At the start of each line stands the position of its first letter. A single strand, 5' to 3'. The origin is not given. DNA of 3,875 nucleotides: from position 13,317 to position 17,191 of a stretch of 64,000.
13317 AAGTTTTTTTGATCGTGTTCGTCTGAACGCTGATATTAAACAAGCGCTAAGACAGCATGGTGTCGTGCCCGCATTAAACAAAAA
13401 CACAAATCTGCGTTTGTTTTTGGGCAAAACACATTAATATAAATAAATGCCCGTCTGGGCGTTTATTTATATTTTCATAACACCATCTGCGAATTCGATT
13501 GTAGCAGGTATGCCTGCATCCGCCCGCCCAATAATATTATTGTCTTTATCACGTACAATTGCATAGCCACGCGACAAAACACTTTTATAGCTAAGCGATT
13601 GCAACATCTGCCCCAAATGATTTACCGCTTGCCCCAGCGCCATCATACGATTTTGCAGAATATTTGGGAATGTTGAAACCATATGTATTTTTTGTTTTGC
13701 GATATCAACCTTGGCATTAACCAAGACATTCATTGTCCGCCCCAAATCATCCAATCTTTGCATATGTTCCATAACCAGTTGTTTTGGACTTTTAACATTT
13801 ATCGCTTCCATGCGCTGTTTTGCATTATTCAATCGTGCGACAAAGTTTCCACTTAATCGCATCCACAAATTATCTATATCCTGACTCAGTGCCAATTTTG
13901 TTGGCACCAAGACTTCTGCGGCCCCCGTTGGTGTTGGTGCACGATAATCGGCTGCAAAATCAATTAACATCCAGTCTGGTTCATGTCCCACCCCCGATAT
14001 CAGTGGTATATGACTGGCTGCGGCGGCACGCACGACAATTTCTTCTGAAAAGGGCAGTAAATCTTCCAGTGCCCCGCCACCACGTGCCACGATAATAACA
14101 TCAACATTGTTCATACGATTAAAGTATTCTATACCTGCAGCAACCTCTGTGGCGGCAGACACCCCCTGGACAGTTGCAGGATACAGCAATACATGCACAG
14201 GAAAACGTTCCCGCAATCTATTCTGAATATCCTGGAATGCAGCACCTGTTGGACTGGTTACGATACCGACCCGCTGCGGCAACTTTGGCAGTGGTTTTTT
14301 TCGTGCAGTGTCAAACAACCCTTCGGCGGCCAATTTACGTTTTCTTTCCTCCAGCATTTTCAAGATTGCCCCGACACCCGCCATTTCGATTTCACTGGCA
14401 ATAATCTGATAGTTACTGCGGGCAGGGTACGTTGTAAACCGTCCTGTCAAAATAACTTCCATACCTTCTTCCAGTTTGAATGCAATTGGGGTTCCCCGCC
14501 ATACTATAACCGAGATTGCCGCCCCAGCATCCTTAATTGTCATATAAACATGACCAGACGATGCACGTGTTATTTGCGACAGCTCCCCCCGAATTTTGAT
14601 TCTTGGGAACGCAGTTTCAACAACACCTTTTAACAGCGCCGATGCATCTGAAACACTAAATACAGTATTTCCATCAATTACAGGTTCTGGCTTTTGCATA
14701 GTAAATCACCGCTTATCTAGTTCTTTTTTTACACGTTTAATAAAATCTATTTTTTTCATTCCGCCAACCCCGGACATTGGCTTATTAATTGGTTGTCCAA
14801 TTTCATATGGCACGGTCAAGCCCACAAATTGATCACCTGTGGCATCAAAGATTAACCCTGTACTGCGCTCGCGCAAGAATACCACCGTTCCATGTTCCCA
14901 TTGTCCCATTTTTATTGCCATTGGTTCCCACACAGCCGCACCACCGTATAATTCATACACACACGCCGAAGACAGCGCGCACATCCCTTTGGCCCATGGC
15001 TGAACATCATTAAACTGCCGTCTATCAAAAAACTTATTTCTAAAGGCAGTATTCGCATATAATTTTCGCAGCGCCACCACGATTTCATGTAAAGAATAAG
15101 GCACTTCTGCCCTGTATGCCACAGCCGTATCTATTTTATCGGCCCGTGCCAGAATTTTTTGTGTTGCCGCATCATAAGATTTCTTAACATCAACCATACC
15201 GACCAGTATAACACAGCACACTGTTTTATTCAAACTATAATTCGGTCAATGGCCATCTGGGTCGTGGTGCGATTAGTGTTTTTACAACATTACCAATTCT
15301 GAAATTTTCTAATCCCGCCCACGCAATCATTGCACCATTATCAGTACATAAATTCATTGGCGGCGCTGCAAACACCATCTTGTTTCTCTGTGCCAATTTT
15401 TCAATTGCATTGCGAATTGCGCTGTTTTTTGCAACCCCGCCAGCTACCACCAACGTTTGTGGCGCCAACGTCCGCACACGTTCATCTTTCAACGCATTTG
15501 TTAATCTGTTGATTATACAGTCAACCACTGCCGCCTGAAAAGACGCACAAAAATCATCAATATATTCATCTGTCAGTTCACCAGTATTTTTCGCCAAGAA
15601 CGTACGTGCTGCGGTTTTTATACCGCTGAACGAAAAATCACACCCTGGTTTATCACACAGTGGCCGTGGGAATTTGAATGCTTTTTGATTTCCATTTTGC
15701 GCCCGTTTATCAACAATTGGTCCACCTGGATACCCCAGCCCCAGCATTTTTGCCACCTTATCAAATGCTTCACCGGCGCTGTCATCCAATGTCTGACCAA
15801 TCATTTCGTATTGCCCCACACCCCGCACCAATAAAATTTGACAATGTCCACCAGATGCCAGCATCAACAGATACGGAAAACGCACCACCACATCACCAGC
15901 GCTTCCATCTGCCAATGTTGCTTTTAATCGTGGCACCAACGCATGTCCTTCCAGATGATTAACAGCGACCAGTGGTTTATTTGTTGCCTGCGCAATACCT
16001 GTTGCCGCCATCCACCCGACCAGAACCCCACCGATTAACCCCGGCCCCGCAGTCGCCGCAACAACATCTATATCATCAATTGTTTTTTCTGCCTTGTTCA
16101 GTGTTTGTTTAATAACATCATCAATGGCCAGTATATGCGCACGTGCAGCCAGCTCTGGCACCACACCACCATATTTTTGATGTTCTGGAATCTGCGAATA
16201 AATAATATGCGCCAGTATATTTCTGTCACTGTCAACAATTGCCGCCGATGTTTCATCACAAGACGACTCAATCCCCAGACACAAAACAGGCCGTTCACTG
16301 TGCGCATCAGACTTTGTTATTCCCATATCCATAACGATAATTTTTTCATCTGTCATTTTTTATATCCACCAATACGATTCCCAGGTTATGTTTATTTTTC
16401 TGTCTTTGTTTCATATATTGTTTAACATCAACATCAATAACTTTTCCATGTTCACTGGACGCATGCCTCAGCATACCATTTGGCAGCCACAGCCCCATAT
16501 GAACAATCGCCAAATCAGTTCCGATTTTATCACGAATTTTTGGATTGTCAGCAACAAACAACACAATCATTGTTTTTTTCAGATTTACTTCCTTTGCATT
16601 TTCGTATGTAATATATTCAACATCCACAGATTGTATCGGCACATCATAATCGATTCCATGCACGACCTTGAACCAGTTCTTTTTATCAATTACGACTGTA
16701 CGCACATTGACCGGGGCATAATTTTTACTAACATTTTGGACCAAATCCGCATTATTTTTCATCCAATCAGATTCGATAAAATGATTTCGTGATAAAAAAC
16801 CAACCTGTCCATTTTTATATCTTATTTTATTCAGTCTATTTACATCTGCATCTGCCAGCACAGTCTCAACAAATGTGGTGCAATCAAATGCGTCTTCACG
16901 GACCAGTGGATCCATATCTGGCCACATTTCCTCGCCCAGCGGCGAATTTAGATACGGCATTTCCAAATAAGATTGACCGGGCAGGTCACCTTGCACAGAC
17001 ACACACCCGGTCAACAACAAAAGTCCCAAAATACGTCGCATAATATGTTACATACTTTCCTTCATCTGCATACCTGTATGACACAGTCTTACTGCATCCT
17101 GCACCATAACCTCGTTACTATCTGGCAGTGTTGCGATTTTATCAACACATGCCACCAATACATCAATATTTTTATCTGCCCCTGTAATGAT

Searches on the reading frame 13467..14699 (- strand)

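Call 93: search_protein_families(library=pfam, proteins=[window:13467-14699:-], max_evalue=0.0001)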
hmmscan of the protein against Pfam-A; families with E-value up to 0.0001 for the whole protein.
window:13467-14699:- (410 aa): 3 families
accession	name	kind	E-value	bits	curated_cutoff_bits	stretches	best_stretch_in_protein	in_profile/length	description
PF02601.20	Exonuc_VII_L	-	1.2e-82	278.4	35.9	1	128-407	1-311/315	Exonuclease VII, large subunit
PF13742.12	tRNA_anti_2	-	1.4e-23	83.3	27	1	14-105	1-95/95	OB-fold nucleic acid binding domain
PF01336.31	tRNA_anti-codon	-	3.7e-10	40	27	1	34-105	1-73/75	OB-fold nucleic acid binding domain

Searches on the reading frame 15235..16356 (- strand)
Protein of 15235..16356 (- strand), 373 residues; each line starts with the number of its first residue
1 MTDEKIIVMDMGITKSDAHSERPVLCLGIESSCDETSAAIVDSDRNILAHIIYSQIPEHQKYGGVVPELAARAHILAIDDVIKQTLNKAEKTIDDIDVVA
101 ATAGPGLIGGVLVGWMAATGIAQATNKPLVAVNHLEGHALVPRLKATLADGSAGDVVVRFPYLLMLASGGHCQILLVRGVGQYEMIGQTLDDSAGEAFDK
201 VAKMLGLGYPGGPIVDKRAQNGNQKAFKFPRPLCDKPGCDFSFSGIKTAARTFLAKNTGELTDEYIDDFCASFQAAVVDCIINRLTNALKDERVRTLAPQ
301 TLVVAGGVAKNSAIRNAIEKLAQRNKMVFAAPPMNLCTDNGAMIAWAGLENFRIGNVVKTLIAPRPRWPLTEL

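Call 93: search_protein_families(library=pfam, proteins=[window:15235-16356:-], max_evalue=0.0001)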
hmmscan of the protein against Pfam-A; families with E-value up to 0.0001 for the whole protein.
window:15235-16356:- (373 aa): 1 family
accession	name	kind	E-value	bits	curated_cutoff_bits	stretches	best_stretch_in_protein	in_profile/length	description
PF00814.31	TsaD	-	2.7e-88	296.5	24.8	1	46-346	1-264/264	tRNA N6-adenosine threonylcarbamoyltransferase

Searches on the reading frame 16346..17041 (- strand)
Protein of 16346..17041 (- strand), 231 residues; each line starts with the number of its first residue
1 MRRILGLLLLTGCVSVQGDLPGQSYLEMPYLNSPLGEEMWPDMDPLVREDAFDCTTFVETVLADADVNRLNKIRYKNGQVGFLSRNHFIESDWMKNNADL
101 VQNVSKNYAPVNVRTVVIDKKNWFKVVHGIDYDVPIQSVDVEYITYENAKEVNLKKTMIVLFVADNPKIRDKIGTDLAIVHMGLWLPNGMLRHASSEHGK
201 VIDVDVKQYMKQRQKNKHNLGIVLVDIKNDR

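Call 94: search_protein_families(library=pfam, proteins=[window:16346-17041:-], max_evalue=0.0001)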
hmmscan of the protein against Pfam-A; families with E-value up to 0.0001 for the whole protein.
window:16346-17041:- (231 aa): 1 family
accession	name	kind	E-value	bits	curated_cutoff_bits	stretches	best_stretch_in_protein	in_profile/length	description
PF07313.18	AmiA-like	-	4e-24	85.7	27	1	22-214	3-200/202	N-acetylmuramoyl-L-alanine amidase-like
